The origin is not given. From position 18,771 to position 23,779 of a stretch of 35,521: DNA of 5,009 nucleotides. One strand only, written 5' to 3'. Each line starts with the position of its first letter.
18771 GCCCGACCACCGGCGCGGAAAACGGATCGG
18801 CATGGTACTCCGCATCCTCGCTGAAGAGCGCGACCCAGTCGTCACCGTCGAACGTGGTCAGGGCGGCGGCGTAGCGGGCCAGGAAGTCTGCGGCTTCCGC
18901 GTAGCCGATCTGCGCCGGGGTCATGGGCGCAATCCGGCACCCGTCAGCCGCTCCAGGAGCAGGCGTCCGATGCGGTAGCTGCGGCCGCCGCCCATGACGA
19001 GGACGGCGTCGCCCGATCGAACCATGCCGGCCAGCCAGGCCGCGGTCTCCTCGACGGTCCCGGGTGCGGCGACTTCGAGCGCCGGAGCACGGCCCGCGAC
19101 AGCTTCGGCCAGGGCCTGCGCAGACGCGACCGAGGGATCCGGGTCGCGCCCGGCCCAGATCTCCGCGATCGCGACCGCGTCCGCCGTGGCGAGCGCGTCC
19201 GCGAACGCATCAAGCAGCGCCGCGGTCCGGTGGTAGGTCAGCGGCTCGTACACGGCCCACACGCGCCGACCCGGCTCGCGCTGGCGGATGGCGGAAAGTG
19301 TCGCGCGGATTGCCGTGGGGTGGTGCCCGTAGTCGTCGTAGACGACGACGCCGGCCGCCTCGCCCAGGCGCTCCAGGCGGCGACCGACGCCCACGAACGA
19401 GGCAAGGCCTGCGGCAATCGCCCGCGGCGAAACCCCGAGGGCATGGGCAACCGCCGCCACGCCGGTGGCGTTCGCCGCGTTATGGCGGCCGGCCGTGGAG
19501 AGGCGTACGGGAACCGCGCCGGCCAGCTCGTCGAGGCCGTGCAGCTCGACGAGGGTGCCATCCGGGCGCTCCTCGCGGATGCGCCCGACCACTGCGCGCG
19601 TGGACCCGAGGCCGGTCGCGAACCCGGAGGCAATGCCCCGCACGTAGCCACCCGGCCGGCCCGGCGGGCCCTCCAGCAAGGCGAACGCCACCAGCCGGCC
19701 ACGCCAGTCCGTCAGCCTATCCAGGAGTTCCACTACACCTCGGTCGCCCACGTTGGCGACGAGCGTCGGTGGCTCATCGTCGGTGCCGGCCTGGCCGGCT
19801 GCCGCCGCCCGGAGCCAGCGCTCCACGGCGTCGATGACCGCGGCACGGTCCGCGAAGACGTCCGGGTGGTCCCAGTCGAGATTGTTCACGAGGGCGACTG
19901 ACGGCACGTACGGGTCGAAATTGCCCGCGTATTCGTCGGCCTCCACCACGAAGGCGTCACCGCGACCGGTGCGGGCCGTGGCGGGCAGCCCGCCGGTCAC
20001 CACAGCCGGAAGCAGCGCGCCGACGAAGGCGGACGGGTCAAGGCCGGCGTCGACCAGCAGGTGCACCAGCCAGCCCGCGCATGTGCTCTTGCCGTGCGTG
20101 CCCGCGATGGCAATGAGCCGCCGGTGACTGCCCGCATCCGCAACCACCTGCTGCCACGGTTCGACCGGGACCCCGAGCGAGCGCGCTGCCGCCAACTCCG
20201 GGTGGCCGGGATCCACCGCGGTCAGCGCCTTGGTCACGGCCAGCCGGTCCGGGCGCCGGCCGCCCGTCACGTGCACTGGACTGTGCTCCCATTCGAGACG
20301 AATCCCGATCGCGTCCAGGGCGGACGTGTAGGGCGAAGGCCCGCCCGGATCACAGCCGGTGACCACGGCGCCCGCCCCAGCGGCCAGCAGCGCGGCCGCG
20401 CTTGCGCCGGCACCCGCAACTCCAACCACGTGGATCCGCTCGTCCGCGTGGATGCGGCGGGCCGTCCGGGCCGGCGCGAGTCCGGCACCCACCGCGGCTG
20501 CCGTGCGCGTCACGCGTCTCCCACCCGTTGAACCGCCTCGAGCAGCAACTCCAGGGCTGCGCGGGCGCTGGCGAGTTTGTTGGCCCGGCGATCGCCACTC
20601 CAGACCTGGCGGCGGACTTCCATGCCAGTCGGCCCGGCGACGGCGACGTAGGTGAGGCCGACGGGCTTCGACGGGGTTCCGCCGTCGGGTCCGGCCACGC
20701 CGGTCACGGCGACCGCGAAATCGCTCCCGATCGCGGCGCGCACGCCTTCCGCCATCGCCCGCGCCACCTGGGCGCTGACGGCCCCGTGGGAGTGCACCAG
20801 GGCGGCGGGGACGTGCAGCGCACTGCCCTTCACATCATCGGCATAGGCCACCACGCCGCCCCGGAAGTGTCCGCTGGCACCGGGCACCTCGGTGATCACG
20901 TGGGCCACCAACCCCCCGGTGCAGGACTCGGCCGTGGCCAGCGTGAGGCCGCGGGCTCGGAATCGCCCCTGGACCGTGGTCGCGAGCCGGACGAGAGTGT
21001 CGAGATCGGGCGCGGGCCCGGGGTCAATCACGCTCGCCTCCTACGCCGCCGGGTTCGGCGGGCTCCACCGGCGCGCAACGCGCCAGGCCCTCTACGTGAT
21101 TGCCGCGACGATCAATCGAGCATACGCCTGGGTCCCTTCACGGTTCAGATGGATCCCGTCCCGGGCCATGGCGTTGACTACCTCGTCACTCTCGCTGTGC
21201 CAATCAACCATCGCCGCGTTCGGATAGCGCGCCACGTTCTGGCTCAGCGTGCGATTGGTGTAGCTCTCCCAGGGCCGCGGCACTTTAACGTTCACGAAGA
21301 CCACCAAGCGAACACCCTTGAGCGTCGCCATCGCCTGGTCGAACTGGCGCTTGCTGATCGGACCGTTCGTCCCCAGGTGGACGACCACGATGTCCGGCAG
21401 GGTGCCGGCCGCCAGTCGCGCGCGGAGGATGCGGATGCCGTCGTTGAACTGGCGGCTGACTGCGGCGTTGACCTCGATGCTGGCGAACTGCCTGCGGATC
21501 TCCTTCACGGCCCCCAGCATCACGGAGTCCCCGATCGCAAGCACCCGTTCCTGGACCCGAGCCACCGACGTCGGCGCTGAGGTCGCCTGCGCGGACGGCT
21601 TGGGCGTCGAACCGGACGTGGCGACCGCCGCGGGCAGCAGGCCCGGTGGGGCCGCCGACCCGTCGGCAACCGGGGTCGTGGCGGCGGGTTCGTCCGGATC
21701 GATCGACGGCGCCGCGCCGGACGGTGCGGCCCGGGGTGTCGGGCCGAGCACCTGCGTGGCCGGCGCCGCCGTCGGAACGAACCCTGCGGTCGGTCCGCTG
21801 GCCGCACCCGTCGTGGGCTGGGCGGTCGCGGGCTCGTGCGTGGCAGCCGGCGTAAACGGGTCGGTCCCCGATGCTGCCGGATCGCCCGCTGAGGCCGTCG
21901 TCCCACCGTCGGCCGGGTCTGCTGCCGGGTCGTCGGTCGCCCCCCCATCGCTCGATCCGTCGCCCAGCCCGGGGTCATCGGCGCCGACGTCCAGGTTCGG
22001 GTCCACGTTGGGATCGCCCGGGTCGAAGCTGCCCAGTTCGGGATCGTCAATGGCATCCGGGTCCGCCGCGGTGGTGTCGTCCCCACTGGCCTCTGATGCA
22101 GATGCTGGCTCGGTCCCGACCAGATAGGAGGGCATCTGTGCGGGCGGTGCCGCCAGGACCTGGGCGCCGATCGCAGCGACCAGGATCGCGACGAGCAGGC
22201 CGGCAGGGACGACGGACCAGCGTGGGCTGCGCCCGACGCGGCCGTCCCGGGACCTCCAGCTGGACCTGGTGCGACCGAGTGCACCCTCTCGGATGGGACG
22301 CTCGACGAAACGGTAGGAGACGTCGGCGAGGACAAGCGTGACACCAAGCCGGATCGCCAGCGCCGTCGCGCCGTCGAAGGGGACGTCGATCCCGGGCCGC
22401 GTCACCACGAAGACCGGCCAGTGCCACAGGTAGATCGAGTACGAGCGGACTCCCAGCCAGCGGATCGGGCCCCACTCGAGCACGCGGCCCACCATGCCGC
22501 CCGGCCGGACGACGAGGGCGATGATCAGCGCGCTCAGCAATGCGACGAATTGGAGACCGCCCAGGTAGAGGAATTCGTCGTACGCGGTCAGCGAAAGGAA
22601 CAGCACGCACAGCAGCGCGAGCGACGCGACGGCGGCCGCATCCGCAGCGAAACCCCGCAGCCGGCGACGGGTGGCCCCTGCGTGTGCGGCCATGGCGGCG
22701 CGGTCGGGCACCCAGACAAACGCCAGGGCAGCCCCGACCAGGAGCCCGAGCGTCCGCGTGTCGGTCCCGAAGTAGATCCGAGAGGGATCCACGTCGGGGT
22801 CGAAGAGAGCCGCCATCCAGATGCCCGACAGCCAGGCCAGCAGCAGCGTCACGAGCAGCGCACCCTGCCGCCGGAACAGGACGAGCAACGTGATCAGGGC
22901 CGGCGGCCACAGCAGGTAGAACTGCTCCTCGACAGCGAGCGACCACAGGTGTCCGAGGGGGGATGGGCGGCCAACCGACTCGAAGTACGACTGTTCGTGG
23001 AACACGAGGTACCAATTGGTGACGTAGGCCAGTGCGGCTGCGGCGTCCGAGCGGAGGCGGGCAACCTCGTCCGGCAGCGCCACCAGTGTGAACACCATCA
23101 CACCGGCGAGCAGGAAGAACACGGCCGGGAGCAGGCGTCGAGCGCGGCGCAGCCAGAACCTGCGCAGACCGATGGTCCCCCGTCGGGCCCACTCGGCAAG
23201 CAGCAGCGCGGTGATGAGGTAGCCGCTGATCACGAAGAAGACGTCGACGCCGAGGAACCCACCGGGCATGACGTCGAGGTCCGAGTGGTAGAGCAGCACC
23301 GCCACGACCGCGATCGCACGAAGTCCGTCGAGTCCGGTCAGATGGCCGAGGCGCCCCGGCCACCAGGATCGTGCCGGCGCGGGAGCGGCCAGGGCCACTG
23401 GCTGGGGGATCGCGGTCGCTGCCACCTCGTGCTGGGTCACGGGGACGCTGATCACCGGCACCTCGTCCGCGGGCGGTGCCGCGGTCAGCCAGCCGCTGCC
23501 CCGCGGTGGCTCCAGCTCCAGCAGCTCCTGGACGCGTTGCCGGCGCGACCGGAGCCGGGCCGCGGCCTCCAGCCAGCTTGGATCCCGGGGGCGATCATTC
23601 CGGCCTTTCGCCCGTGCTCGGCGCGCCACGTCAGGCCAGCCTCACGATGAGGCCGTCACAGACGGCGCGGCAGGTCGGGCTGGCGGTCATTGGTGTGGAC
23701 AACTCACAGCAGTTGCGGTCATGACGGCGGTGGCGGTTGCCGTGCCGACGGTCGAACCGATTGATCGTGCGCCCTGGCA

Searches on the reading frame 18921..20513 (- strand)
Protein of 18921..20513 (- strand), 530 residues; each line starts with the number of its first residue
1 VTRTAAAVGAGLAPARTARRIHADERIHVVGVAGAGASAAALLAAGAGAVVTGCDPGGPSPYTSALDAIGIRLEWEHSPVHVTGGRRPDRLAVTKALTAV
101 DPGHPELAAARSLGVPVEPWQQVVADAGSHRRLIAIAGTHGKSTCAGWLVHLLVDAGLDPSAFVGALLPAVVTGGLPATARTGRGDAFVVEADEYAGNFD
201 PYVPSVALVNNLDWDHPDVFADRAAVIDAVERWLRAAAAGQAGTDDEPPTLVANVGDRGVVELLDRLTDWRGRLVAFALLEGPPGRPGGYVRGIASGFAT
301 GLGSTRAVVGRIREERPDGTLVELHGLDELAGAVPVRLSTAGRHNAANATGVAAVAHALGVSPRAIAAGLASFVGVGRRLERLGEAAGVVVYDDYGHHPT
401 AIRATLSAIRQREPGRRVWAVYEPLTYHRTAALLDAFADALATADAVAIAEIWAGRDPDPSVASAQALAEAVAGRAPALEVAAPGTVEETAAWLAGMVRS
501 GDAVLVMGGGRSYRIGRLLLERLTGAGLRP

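Call 36: search_protein_families(library=pfam, proteins=[window:18921-20513:-], max_evalue=0.00001)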
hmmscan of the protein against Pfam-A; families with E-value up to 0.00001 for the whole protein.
window:18921-20513:- (530 aa): 2 families
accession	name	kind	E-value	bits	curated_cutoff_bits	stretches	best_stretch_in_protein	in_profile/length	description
PF02875.26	Mur_ligase_C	-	2.4e-21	77.3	28.4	1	378-509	1-126/127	Mur ligase, glutamate ligase domain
PF01225.30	Mur_ligase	-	2e-09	38.1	21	1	26-130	1-93/95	Mur ligase family, catalytic domain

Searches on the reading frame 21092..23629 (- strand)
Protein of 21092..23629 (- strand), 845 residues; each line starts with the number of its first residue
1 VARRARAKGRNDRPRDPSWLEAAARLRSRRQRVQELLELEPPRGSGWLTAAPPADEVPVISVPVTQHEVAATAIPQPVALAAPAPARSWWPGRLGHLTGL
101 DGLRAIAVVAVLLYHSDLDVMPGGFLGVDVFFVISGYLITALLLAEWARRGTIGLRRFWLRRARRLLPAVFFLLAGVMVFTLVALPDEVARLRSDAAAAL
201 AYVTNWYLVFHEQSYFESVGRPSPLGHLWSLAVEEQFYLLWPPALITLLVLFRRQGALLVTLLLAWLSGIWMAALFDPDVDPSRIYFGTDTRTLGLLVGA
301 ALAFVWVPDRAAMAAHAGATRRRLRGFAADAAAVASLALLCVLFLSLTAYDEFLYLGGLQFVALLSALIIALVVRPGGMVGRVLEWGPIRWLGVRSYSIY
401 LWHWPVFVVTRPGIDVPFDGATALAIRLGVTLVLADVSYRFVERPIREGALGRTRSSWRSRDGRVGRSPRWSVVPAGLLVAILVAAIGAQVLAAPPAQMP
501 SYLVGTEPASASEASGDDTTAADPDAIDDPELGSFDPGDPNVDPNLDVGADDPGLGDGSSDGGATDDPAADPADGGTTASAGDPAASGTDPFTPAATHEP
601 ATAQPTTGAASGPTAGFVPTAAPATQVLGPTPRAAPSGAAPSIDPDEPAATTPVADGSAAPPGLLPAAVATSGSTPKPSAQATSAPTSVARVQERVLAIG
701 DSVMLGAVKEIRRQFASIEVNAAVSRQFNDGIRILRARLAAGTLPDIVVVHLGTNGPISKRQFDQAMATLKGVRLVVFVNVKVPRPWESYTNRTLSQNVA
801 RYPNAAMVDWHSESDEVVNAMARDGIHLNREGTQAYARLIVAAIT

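Call 36: search_protein_families(library=pfam, proteins=[window:21092-23629:-], max_evalue=0.00001)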
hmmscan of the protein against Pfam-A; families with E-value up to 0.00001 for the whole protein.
window:21092-23629:- (845 aa): 1 family
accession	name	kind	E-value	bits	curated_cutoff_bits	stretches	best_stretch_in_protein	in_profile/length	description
PF01757.29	Acyl_transf_3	-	1e-26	94.2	31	1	99-435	3-321/326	Acyltransferase domain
